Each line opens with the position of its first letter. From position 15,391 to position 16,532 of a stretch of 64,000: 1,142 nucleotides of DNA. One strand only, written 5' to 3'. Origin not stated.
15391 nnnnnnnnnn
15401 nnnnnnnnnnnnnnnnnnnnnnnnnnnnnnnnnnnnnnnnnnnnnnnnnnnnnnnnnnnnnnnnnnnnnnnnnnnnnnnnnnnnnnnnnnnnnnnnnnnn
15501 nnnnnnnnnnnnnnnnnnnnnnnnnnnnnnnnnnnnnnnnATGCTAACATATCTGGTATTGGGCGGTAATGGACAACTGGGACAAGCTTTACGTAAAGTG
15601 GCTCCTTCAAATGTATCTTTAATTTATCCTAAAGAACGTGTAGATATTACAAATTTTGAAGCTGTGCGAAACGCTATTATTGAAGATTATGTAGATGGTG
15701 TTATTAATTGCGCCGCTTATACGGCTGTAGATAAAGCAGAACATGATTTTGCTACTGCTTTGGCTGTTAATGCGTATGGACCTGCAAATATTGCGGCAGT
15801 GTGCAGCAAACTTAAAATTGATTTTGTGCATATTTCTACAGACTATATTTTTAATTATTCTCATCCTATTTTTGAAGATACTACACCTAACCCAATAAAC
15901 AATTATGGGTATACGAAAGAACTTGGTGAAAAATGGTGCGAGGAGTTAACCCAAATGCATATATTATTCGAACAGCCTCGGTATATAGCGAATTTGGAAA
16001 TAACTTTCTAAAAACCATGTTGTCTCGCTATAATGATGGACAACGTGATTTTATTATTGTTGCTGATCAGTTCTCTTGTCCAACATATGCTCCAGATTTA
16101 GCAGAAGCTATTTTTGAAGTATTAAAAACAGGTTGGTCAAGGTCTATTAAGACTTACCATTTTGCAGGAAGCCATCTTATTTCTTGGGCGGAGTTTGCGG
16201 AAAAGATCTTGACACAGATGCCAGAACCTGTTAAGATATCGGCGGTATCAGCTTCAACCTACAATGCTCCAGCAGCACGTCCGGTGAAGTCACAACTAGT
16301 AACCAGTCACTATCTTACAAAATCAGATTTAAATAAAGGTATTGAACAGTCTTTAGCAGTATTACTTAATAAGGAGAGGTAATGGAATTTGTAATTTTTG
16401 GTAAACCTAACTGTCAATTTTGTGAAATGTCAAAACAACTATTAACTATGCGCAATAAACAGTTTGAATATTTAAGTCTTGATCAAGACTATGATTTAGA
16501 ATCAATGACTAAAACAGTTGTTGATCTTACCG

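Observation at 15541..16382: rfbD is split by a 1-nt frameshift at an A5 homopolymer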

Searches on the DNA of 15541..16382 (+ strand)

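Call 6: search_dna_similar(query=window:15541-16382:+, collection=phages, mode=near, max_rows=40)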
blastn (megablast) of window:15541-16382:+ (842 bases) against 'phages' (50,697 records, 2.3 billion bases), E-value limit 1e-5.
Records with a match: 70; places in all: 70; records where one place covers at least 80% of the query: 64.
Best place of each record, by identity: >=99% 16; 95-99% 54.
By first word of the organism name: Escherichia 60; Phapecoctavirus 3; Klebsiella 2; Campylobacter 1; Acinetobacter 1; Dompiswa 1; Shigella 1; Pseudomonas 1.
By host as written in the record: Escherichia coli 16; Escherichia coli K-12 MG1655 10; - 6; Escherichia coli EC3.18 4; Escherichia coli O177 3; Escherichia sp. 2; Escherichia coli APEC BEN4358 2; Escherichia coli Mt1B1 2; and 20 more.
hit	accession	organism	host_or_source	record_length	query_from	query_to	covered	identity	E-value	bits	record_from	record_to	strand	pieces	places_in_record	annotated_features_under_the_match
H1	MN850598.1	Escherichia phage nieznany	Escherichia coli K-12 MG1655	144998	1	842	100%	99.8%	0e+0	1544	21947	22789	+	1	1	putative dTDP-4-dehydrorhamnose reductase | putative dTDP-4-dehydrorhamnose 3,5-epimerase | putative glutaredoxin 1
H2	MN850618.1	Escherichia phage tuntematon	Escherichia coli K-12 MG1655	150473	1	842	100%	99.8%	0e+0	1544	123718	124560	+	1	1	putative dTDP-4-dehydrorhamnose reductase | putative dTDP-4-dehydrorhamnose 3,5-epimerase | putative glutaredoxin 1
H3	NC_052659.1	Escherichia phage nieznany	Escherichia coli K-12 MG1655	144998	1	842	100%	99.8%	0e+0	1544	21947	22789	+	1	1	nucleotide-sugar epimerase | dTDP-4-dehydrorhamnose 3,5-epimerase | putative glutaredoxin 1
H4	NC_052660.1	Escherichia phage tuntematon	Escherichia coli K-12 MG1655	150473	1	842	100%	99.8%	0e+0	1544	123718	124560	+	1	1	nucleotide-sugar epimerase | dTDP-4-dehydrorhamnose 3,5-epimerase | putative glutaredoxin 1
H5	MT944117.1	Escherichia phage PNJ1809-36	Escherichia coli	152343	1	842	100%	99.6%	0e+0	1539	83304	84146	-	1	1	putative dTDP-4-dehydrorhamnose reductase | putative dTDP-4-dehydrorhamnose 3,5-epimerase | putative glutaredoxin 1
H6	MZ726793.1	Escherichia phage vB_EcoM_ASO2A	Escherichia coli O2 Strain ECL21443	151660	1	842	100%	99.6%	0e+0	1539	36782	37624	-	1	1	dTDP-4-dehydrorhamnose reductase | dTDP-4-dehydrorhamnose 3,5-epimerase | glutaredoxin 1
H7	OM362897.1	Escherichia phage SKA64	Escherichia coli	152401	1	842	100%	99.6%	0e+0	1539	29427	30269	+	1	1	dTDP-4-dehydrorhamnose reductase | dTDP-4-dehydrorhamnose 3,5-epimerase | glutaredoxin 3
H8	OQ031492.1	Escherichia phage MRostami-2023b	Escherichia sp.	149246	1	842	100%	99.5%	0e+0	1533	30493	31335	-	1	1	record has no annotation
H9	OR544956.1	Escherichia phage vB_EcoM_EP57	Escherichia coli O157:H7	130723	1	842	100%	99.5%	0e+0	1533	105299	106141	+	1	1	dTDP-4-dehydrorhamnose reductase | dTDP-4-dehydrorhamnose | hypothetical protein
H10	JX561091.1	Escherichia phage phAPEC8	Escherichia coli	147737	1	842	100%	99.4%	0e+0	1528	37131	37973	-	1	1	putative dTDP-4-dehydrorhamnose reductase | putative dTDP-4-dehydrorhamnose 3,5-epimerase | putative glutaredoxin 1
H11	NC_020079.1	Escherichia phage phAPEC8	Escherichia coli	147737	1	842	100%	99.4%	0e+0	1528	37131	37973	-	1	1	nucleotide-sugar epimerase | dTDP-4-dehydrorhamnose 3,5-epimerase | putative glutaredoxin 1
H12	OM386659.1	Escherichia phage vB_EcoM_ESCO37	Escherichia coli APEC BEN4358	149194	1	842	100%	99.3%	0e+0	1522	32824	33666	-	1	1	dTDP-4-dehydrorhamose reductasse | putative dTDP-4-dehydrorhamose 3,5 epimerase | putative glutaredoxin 1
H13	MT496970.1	Escherichia phage Mt1B1_P17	Escherichia coli Mt1B1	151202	1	842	100%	99.2%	0e+0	1517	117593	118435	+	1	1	dTDP-4-dehydrorhamnose reductase | dTDP-4-dehydrorhamnose 3,5-epimerase | hypothetical protein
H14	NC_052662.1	Escherichia phage Mt1B1_P17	Escherichia coli Mt1B1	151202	1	842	100%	99.2%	0e+0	1517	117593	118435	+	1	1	nucleotide-sugar epimerase | dTDP-4-dehydrorhamnose 3,5-epimerase | hypothetical protein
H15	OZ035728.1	Phapecoctavirus 536P1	-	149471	1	842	100%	99.2%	0e+0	1517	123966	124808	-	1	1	record has no annotation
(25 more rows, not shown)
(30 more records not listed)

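Call 7: get_annotated_region(hit=H1, flank=3000)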
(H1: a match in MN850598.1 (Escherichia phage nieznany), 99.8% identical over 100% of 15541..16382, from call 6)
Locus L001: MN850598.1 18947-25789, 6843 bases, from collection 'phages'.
description: Escherichia phage nieznany, complete genome.
organism: Escherichia phage nieznany (NCBI taxid 2696432)
taxonomy: Viruses; Duplodnaviria; Heunggongvirae; Uroviricota; Caudoviricetes; Stephanstirmvirinae; Phapecoctavirus; Phapecoctavirus nieznany
host: Escherichia coli K-12 MG1655; source: wastewater; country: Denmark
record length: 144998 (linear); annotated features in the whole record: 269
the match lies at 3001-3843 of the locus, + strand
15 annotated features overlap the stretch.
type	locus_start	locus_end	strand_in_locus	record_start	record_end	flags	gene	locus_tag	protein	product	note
CDS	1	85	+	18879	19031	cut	-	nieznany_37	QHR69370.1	hypothetical protein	Hypothetical protein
CDS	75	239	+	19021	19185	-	-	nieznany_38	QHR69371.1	hypothetical protein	Hypothetical protein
CDS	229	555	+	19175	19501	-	-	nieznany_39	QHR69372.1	hypothetical protein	Hypothetical protein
CDS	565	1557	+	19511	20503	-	-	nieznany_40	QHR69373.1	putative dTDP-glucose 4,6-dehydratase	PVOGs: VOG1031; putative dTDP-glucose 4,6-dehydratase [Escherichia phage phAPEC8]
CDS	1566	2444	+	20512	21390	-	-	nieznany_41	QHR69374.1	putative glucose-1-phosphate thymidylyltransferase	PVOGs: VOG6988; putative glucose-1-phosphate thymidylyltransferase [Escherichia phage phAPEC8]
CDS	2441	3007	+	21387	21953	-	-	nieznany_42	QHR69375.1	putative dTDP-4-dehydrorhamnose 3,5-epimerase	PVOGs: VOG8992; putative dTDP-4-dehydrorhamnose 3,5-epimerase [Escherichia phage phAPEC8]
CDS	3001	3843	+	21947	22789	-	-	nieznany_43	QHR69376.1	putative dTDP-4-dehydrorhamnose reductase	PVOGs: VOG1031; putative dTDP-4-dehydrorhamnose reductase [Escherichia phage phAPEC8]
CDS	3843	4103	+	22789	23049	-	-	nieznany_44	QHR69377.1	putative glutaredoxin 1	PVOGs: VOG4549; putative glutaredoxin 1 [Escherichia phage phAPEC8]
CDS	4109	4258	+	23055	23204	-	-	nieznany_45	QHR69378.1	hypothetical protein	Hypothetical protein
CDS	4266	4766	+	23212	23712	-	-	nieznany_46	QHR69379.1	lysozyme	Phage lysozyme [Escherichia phage slur04]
CDS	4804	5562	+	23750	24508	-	-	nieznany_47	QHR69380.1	putative PhoH family protein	putative PhoH family protein [Escherichia phage phAPEC8]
CDS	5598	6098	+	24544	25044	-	-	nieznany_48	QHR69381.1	hypothetical protein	Hypothetical protein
CDS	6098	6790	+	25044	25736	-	-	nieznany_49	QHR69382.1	hypothetical protein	PVOGs: VOG7398; Hypothetical protein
repeat_region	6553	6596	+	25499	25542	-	-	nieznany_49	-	-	-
CDS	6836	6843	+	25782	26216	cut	-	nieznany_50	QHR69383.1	hypothetical protein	Hypothetical protein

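Call 8: get_annotated_region(hit=H10, flank=3000)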
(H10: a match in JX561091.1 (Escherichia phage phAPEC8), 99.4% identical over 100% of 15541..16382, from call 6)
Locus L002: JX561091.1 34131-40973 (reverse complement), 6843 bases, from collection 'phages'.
description: Escherichia phage phAPEC8, complete genome.
organism: Escherichia phage phAPEC8 (NCBI taxid 1229753)
taxonomy: Viruses; Duplodnaviria; Heunggongvirae; Uroviricota; Caudoviricetes; Stephanstirmvirinae; Phapecoctavirus; Escherichia virus phAPEC8
host: Escherichia coli; source: water sample in the vicinity of a poultry house; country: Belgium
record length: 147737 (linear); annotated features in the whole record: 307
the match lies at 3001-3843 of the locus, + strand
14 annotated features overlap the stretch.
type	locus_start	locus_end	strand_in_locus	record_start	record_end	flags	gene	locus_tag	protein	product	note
CDS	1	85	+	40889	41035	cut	-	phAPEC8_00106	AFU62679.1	hypothetical protein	-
CDS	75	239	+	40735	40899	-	-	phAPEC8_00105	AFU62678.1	hypothetical protein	-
CDS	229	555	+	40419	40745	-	-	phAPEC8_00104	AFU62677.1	hypothetical protein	-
CDS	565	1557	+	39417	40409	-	-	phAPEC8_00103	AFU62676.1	putative dTDP-glucose 4,6-dehydratase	-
CDS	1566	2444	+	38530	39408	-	-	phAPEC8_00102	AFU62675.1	putative glucose-1-phosphate thymidylyltransferase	-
CDS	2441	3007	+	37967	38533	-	-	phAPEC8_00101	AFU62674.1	putative dTDP-4-dehydrorhamnose 3,5-epimerase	-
CDS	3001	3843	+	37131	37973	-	-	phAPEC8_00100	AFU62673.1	putative dTDP-4-dehydrorhamnose reductase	-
CDS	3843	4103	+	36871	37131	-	-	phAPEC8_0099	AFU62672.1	putative glutaredoxin 1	similar to Salmonella phage PVP-SE1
CDS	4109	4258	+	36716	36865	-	-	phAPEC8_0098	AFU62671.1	hypothetical protein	-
CDS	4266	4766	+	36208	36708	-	-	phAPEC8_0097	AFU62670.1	putative bacteriophage T4-like lysozyme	-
CDS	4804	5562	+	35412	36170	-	-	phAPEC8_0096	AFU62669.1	putative PhoH family protein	-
CDS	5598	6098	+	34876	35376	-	-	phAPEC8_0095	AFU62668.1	hypothetical protein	-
CDS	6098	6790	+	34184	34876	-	-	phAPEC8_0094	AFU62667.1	hypothetical protein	-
CDS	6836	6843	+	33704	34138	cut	-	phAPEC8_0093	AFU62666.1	hypothetical protein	-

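Call 10: search_dna_similar(query=window:15541-16382:+, collection=phages, mode=distant, max_rows=60, rows=spread)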
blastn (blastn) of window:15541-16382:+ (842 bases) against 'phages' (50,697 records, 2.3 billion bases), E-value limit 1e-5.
Records with a match: 111; places in all: 111; records where one place covers at least 80% of the query: 70.
Best place of each record, by identity: >=99% 16; 95-99% 48; 60-80% 47.
By first word of the organism name: Escherichia 89; Klebsiella 7; Phapecoctavirus 3; Justusliebigvirus 3; Campylobacter 1; Acinetobacter 1; Dompiswa 1; Shigella 1; Pseudomonas 1; Salmonella 1; and 3 more.
By host as written in the record: Escherichia coli 23; Escherichia coli K-12 MG1655 14; - 10; Escherichia sp. 5; Escherichia coli EC3.18 4; Escherichia coli O177 3; Escherichia coli APEC BEN4358 2; Escherichia coli Mt1B1 2; and 38 more.
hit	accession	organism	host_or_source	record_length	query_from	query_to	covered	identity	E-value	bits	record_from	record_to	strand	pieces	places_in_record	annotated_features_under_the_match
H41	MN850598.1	Escherichia phage nieznany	Escherichia coli K-12 MG1655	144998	1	842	100%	99.8%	0e+0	1508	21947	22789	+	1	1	putative dTDP-4-dehydrorhamnose reductase | putative dTDP-4-dehydrorhamnose 3,5-epimerase | putative glutaredoxin 1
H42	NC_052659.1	Escherichia phage nieznany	Escherichia coli K-12 MG1655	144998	1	842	100%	99.8%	0e+0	1508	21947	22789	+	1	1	nucleotide-sugar epimerase | dTDP-4-dehydrorhamnose 3,5-epimerase | putative glutaredoxin 1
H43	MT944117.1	Escherichia phage PNJ1809-36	Escherichia coli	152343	1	842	100%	99.6%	0e+0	1504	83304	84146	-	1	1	putative dTDP-4-dehydrorhamnose reductase | putative dTDP-4-dehydrorhamnose 3,5-epimerase | putative glutaredoxin 1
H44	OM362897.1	Escherichia phage SKA64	Escherichia coli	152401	1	842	100%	99.6%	0e+0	1504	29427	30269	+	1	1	dTDP-4-dehydrorhamnose reductase | dTDP-4-dehydrorhamnose 3,5-epimerase | glutaredoxin 3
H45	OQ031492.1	Escherichia phage MRostami-2023b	Escherichia sp.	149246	1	842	100%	99.5%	0e+0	1499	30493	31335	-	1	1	record has no annotation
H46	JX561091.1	Escherichia phage phAPEC8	Escherichia coli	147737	1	842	100%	99.4%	0e+0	1495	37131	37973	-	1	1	putative dTDP-4-dehydrorhamnose reductase | putative dTDP-4-dehydrorhamnose 3,5-epimerase | putative glutaredoxin 1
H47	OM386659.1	Escherichia phage vB_EcoM_ESCO37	Escherichia coli APEC BEN4358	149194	1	842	100%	99.3%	0e+0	1490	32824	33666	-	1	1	dTDP-4-dehydrorhamose reductasse | putative dTDP-4-dehydrorhamose 3,5 epimerase | putative glutaredoxin 1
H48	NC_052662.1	Escherichia phage Mt1B1_P17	Escherichia coli Mt1B1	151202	1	842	100%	99.2%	0e+0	1486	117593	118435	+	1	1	nucleotide-sugar epimerase | dTDP-4-dehydrorhamnose 3,5-epimerase | hypothetical protein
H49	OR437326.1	Escherichia phage iGC_PHA_EC001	Escherichia coli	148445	1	842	100%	99.1%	0e+0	1481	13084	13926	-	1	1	nucleotide-sugar epimerase | dTDP-4-dehydrorhamnose 3,5-epimerase | thioredoxin domain protein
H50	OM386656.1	Escherichia phage vB_EcoM_ESCO25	Escherichia coli APEC BEN3573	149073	1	842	100%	98.9%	0e+0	1477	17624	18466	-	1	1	putative dTDP-4-dehydrorhamnose reductase | putative dTDP-4-dehydrorhamnose 3,5-epimerase | putative glutaredoxin 1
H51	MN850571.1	Escherichia phage nepoznato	Escherichia coli K-12 MG1655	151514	1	842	100%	98.8%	0e+0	1472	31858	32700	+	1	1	putative dTDP-4-dehydrorhamnose reductase | putative dTDP-4-dehydrorhamnose 3,5-epimerase | putative glutaredoxin 1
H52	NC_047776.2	Escherichia phage ESCO5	Escherichia coli BEN 5202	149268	1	842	100%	98.8%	0e+0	1472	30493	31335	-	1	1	nucleotide-sugar epimerase | dTDP-4-dehydrorhamnose 3,5-epimerase | putative glutaredoxin 1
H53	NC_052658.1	Escherichia phage nepoznato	Escherichia coli K-12 MG1655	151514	1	842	100%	98.8%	0e+0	1472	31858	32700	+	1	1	nucleotide-sugar epimerase | dTDP-4-dehydrorhamnose 3,5-epimerase | putative glutaredoxin 1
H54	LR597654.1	Escherichia phage phAPEC8_ev052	-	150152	1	842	100%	98.7%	0e+0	1468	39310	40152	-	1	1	dTDP-4-dehydrorhamnose reductase (EC | dTDP-4-dehydrorhamnose 3,5-epimerase (EC | putative glutaredoxin 1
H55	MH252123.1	Klebsiella phage ZCKP1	Klebsiella pneumoniae KP/01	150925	1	842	100%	98.5%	0e+0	1459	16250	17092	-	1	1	putative dTDP-4-dehydrorhamnose reductase | putative dTDP-4-dehydrorhamnose 3,5-epimerase | putative glutaredoxin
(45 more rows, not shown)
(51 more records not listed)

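Call 14: search_dna_similar(query=window:15885-15975:+, collection=phages, mode=near, max_rows=60)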
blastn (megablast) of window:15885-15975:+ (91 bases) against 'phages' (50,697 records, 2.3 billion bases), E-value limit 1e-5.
Records with a match: 64; places in all: 64; records where one place covers at least 80% of the query: 64.
Best place of each record, by identity: 95-99% 56; 90-95% 8.
By first word of the organism name: Escherichia 55; Phapecoctavirus 3; Klebsiella 2; Campylobacter 1; Acinetobacter 1; Dompiswa 1; Shigella 1.
By host as written in the record: Escherichia coli 11; Escherichia coli K-12 MG1655 10; - 6; Escherichia coli EC3.18 4; Escherichia coli O177 3; Escherichia coli BEN 4311 2; Klebsiella pneumoniae KP/01 2; Escherichia coli STEC O121 2; and 19 more.
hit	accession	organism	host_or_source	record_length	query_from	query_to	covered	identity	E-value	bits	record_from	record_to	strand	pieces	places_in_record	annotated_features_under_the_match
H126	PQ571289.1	Escherichia phage EF1-1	Escherichia fergusonii T12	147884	1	91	100%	98.9%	8e-39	163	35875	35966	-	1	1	nucleotide-sugar epimerase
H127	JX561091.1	Escherichia phage phAPEC8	Escherichia coli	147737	1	91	100%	98.9%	8e-39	163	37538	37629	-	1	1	putative dTDP-4-dehydrorhamnose reductase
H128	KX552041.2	Escherichia phage ESCO13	Escherichia coli BEN 4311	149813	1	91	100%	98.9%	8e-39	163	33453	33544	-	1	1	dTDP-4-dehydrorhamnose reductase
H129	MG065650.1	Campylobacter phage B15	Campylobacter jejuni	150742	1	91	100%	98.9%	8e-39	163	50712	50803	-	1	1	record has no annotation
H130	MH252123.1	Klebsiella phage ZCKP1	Klebsiella pneumoniae KP/01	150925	1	91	100%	98.9%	8e-39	163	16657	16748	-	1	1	putative dTDP-4-dehydrorhamnose reductase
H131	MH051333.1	Escherichia phage vB_EcoM-Ro121c4YLVW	Escherichia coli STEC O121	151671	1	91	100%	98.9%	8e-39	163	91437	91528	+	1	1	hypothetical protein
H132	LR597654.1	Escherichia phage phAPEC8_ev052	-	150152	1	91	100%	98.9%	8e-39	163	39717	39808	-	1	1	dTDP-4-dehydrorhamnose reductase (EC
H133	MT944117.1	Escherichia phage PNJ1809-36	Escherichia coli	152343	1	91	100%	98.9%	8e-39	163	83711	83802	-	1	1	putative dTDP-4-dehydrorhamnose reductase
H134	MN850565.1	Escherichia phage ukendt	Escherichia coli K-12 MG1655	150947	1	91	100%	98.9%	8e-39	163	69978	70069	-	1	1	putative dTDP-4-dehydrorhamnose reductase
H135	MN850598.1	Escherichia phage nieznany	Escherichia coli K-12 MG1655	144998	1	91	100%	98.9%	8e-39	163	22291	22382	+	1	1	putative dTDP-4-dehydrorhamnose reductase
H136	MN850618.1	Escherichia phage tuntematon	Escherichia coli K-12 MG1655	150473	1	91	100%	98.9%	8e-39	163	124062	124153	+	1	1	putative dTDP-4-dehydrorhamnose reductase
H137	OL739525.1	Escherichia phage dw-ec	Escherichia coli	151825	1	91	100%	98.9%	8e-39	163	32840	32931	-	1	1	hypothetical protein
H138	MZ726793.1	Escherichia phage vB_EcoM_ASO2A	Escherichia coli O2 Strain ECL21443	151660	1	91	100%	98.9%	8e-39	163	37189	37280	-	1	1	dTDP-4-dehydrorhamnose reductase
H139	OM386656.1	Escherichia phage vB_EcoM_ESCO25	Escherichia coli APEC BEN3573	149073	1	91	100%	98.9%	8e-39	163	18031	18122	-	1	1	putative dTDP-4-dehydrorhamnose reductase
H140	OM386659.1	Escherichia phage vB_EcoM_ESCO37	Escherichia coli APEC BEN4358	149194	1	91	100%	98.9%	8e-39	163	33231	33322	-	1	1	dTDP-4-dehydrorhamose reductasse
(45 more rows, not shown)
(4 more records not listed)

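Call 38: search_dna_similar(query=window:15885-15975:+, collection=ecoli_genomes, mode=near, max_rows=20)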
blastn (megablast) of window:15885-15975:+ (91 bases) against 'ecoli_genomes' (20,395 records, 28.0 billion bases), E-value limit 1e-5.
No match.

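Call 39: search_dna_similar(query=window:15885-15975:+, collection=plasmids, mode=near, max_rows=20)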
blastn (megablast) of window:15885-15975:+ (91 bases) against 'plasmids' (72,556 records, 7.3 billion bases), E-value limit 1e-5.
No match.
